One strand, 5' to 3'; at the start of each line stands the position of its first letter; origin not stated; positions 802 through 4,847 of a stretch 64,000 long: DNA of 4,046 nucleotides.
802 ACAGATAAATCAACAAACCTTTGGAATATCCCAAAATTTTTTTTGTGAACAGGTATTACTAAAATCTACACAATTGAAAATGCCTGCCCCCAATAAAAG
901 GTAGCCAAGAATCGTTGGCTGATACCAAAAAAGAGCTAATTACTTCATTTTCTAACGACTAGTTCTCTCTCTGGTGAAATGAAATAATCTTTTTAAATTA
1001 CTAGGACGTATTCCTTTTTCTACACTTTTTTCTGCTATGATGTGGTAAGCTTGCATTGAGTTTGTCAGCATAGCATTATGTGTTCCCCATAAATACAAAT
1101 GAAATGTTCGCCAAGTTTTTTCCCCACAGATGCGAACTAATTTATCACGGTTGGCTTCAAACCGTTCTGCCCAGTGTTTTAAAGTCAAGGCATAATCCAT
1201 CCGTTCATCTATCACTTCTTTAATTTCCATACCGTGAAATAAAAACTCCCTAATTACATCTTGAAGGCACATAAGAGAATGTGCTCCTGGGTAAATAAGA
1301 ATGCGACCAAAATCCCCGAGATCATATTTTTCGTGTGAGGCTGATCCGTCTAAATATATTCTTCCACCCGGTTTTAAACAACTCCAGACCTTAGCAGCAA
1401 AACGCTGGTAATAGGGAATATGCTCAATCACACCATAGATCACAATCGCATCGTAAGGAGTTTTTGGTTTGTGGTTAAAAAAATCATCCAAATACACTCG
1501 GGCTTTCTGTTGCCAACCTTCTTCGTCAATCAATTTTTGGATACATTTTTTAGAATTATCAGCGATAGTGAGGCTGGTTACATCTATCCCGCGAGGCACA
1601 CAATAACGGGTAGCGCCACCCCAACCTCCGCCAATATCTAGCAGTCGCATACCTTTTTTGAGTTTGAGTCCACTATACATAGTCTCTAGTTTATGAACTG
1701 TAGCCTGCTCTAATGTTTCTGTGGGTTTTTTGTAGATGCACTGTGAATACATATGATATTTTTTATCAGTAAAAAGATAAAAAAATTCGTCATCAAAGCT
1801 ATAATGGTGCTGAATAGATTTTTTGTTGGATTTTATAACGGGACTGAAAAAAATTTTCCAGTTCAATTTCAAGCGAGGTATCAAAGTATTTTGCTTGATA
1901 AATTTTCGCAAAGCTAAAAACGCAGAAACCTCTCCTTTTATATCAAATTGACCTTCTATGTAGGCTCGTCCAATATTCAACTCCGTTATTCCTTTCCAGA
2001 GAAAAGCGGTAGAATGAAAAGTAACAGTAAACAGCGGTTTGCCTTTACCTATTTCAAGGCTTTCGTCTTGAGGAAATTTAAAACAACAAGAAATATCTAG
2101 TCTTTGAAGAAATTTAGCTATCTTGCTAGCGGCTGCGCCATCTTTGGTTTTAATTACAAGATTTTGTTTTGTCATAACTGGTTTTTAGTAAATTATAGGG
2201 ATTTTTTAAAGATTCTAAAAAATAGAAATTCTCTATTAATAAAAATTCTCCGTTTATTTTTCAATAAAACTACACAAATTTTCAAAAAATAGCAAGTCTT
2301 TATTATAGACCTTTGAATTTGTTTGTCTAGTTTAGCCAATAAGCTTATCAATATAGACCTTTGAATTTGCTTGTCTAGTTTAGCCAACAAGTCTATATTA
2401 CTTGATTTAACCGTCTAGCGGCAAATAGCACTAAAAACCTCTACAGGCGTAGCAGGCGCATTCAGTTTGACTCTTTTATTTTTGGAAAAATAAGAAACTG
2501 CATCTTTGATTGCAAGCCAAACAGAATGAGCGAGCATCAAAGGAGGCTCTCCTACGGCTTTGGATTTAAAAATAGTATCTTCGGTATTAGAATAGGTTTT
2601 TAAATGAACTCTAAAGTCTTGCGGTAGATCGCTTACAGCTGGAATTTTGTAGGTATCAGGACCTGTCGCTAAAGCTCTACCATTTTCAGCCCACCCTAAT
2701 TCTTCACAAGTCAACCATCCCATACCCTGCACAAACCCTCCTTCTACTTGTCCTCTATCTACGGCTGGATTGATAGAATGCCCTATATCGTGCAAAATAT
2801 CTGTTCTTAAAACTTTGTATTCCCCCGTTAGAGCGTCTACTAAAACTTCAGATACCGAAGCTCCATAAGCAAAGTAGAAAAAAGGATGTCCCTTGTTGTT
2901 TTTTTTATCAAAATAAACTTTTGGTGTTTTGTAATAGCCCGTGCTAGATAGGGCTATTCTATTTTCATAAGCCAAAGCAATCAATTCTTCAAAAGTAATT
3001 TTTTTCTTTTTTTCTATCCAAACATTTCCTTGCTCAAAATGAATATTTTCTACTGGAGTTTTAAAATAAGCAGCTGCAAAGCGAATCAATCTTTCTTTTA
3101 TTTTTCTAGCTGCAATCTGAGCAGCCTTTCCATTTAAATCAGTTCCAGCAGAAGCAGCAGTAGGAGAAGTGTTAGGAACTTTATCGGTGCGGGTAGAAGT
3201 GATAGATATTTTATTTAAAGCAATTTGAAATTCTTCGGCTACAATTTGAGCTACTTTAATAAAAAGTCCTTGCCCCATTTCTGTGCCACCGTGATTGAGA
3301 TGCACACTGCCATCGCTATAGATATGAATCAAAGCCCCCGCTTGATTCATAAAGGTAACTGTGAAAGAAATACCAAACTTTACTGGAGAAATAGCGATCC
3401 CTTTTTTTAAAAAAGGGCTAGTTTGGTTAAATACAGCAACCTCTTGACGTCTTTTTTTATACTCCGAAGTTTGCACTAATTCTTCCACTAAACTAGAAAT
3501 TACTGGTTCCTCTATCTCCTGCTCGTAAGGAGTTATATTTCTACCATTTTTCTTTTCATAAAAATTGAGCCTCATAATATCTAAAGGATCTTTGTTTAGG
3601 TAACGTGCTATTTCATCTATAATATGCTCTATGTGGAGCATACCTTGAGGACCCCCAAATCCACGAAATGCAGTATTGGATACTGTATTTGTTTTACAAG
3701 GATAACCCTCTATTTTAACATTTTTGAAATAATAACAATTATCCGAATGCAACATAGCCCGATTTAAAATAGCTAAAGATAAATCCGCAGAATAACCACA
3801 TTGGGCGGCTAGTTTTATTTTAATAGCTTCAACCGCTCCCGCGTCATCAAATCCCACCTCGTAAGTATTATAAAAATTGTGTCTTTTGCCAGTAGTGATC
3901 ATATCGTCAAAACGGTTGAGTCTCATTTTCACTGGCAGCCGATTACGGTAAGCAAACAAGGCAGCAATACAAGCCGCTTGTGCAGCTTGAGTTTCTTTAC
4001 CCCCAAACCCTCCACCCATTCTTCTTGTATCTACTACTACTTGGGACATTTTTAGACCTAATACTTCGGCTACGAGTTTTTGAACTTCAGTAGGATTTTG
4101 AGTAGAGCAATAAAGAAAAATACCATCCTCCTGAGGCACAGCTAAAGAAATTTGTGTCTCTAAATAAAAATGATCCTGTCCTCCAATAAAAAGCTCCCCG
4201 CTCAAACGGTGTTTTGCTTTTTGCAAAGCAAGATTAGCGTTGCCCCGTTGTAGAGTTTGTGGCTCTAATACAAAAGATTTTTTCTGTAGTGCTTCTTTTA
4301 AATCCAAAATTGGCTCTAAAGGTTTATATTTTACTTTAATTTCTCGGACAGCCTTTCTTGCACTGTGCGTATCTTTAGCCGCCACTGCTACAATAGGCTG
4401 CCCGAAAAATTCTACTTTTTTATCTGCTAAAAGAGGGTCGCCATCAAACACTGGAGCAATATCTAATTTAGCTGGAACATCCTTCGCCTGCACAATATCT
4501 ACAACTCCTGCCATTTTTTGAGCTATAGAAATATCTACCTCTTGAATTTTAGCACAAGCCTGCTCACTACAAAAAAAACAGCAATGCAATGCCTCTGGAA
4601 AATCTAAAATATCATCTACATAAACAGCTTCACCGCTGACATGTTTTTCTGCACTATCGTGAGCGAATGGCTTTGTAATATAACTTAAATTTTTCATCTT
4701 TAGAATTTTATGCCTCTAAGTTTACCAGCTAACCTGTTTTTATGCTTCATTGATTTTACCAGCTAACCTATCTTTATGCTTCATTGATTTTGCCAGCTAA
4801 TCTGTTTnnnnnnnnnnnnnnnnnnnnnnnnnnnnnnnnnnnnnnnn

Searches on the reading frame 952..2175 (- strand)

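Call 3: search_protein_families(library=pfam, proteins=[window:952-2175:-])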
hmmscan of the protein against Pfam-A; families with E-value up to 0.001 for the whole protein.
window:952-2175:- (407 aa): 6 families
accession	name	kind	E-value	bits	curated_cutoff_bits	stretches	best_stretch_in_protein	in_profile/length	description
PF02353.26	CMAS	-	2.2e-49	168.7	27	1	116-378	5-272/273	Mycolic acid cyclopropane synthetase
PF13489.12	Methyltransf_23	-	1.9e-12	47.7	27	1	170-276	18-117/164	Methyltransferase domain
PF08242.18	Methyltransf_12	-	5.1e-12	46.8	30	1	179-273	1-98/98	Methyltransferase domain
PF08241.18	Methyltransf_11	-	4.6e-09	37.2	21.2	1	179-274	1-94/95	Methyltransferase domain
PF13649.12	Methyltransf_25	-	1.4e-07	32.6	27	1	179-271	2-97/97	Methyltransferase domain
PF01135.25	PCMT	-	0.00017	21.9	20.3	1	153-273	54-169/210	Protein-L-isoaspartate(D-aspartate) O-methyltransferase (PCMT)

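Call 4: search_protein_families(library=ncbifam, proteins=[window:952-2175:-])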
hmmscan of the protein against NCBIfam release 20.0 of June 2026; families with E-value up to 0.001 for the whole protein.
window:952-2175:- (407 aa): 10 families
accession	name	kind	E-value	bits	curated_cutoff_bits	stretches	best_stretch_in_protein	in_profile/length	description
NF040703.1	cyclopro_CfaB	exception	3.8e-44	151.1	650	1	18-389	4-382/393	C17 cyclopropane fatty acid synthase CfaB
NF053839.1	CPFASynBruc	equivalog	3.9e-41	141.3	600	1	65-381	56-382/410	cyclopropane fatty acid synthase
NF008686.0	PRK11705.1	equivalog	1.3e-34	119.9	400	1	64-389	54-379/383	cyclopropane fatty acyl phospholipid synthase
NF040660.1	mycolic_MTase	equivalog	2.2e-31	109.5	390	1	115-373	2-273/283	cyclopropane mycolic acid synthase family methyltransferase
TIGR01983.1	UbiG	equivalog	4.7e-08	32.6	102.95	1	171-275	46-151/228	bifunctional 2-polyprenyl-6-hydroxyphenol methylase/3-demethylubiquinol 3-O-methyltransferase UbiG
NF008264.0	PRK11036.1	equivalog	2.3e-06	27.3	366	1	141-274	11-146/261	tRNA uridine 5-oxyacetic acid(34) methyltransferase CmoM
NF043040.1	corrin_prot_MT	hypoth_equivalog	1.9e-05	24.2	180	1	173-275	40-147/216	corrinoid protein-associated methyltransferase CpaM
NF041675.1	sarc_dimgly_tmase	equivalog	0.00016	21.7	550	1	123-273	15-167/278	sarcosine/dimethylglycine N-methyltransferase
NF008992.0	PRK12335.1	equivalog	0.00018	20.8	303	1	169-246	117-192/289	SAM-dependent methyltransferase TehB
NF010550.0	PRK13943.1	equivalog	0.00058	19.1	359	0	170-274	76-177/322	protein-L-isoaspartate O-methyltransferase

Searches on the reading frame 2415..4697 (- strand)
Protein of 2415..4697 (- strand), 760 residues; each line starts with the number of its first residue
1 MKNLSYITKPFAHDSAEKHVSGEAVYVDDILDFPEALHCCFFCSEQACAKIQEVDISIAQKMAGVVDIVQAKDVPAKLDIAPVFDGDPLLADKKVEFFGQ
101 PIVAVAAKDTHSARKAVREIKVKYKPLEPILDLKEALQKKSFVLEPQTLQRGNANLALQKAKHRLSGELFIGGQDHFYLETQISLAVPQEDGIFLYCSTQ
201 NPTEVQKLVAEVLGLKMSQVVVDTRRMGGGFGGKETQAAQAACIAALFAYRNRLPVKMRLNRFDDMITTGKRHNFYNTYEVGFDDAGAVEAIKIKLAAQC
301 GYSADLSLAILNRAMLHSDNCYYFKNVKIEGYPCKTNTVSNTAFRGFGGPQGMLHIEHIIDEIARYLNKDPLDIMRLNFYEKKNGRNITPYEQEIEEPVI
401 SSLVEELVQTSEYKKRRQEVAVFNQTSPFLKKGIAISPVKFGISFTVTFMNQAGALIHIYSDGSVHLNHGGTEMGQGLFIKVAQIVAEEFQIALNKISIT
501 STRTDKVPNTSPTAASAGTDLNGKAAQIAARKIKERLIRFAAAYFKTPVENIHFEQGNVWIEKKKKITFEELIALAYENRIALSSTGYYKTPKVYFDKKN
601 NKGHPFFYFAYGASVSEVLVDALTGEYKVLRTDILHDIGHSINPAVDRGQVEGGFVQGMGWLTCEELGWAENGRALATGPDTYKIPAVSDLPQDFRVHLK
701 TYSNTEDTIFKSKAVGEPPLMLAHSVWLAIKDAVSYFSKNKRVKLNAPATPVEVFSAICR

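Call 3: search_protein_families(library=pfam, proteins=[window:2415-4697:-])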
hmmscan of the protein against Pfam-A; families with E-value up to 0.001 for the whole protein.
window:2415-4697:- (760 aa): 3 families
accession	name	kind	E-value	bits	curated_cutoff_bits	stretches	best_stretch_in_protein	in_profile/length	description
PF20256.3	MoCoBD_2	-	2.3e-101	339.5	27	1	407-692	2-283/283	Molybdopterin cofactor-binding domain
PF02738.23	MoCoBD_1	-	4.7e-82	275.2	27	1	145-379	11-244/244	Molybdopterin cofactor-binding domain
PF01315.27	Ald_Xan_dh_C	-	2.8e-26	92.4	31.3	1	21-127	1-109/110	Aldehyde oxidase and xanthine dehydrogenase, a/b hammerhead domain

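Call 4: search_protein_families(library=ncbifam, proteins=[window:2415-4697:-])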
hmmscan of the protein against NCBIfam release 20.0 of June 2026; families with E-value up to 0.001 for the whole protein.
window:2415-4697:- (760 aa): 13 families
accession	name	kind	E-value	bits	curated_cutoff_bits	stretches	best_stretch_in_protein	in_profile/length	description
TIGR02965.1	xanthine_xdhB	equivalog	0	1163.8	849.5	1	9-758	3-754/758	xanthine dehydrogenase molybdopterin binding subunit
TIGR02969.1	mam_aldehyde_ox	subfamily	1.1e-167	559.9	1912.3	1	7-753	576-1302/1330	aldehyde oxidase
NF043082.1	XdhA_XDHase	equivalog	4.4e-98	329.3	780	1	15-735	9-731/758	xanthine dehydrogenase subunit XdhA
TIGR03196.1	pucD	equivalog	2.2e-96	324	783.65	1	7-736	3-742/763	xanthine dehydrogenase subunit D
NF041018.1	glyceraldDH_alpha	equivalog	1.6e-92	311.2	790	1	5-753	1-739/741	glyceraldehyde dehydrogenase subunit alpha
NF007426.0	PRK09970.1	equivalog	1.1e-89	301.5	916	1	7-735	6-734/761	xanthine dehydrogenase molybdenum-binding subunit XdhA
TIGR03194.1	4hydrxCoA_A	equivalog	6.5e-86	289.4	994.55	1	17-734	8-728/746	4-hydroxybenzoyl-CoA reductase subunit alpha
NF045668.1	pterin_aldehy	equivalog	3.7e-80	270.2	1100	1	13-757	181-903/905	molybdopterin-dependent aldehyde oxidoreductase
TIGR03311.1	Se_dep_XDH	equivalog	9.6e-79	265.4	830.45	2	9-538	164-679/848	selenium-dependent xanthine dehydrogenase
NF040766.1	CODH_aero_grp5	exception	3.2e-71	240.6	950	1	11-733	9-766/785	aerobic carbon-monoxide dehydrogenase large subunit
TIGR03313.1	Se_sel_red_Mo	hypoth_equivalog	4.6e-63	213.2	1101.9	2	179-733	389-930/951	molybdopterin-dependent oxidoreductase Mo/Fe-S-binding subunit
NF041671.1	peri_hyde_PaoC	equivalog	1.4e-53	182.4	1180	1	6-720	17-698/735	aldehyde oxidoreductase molybdenum-binding subunit PaoC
TIGR02416.1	CO_dehy_Mo_lg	equivalog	2.5e-53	181.4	991.15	2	193-753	205-766/770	aerobic carbon-monoxide dehydrogenase large subunit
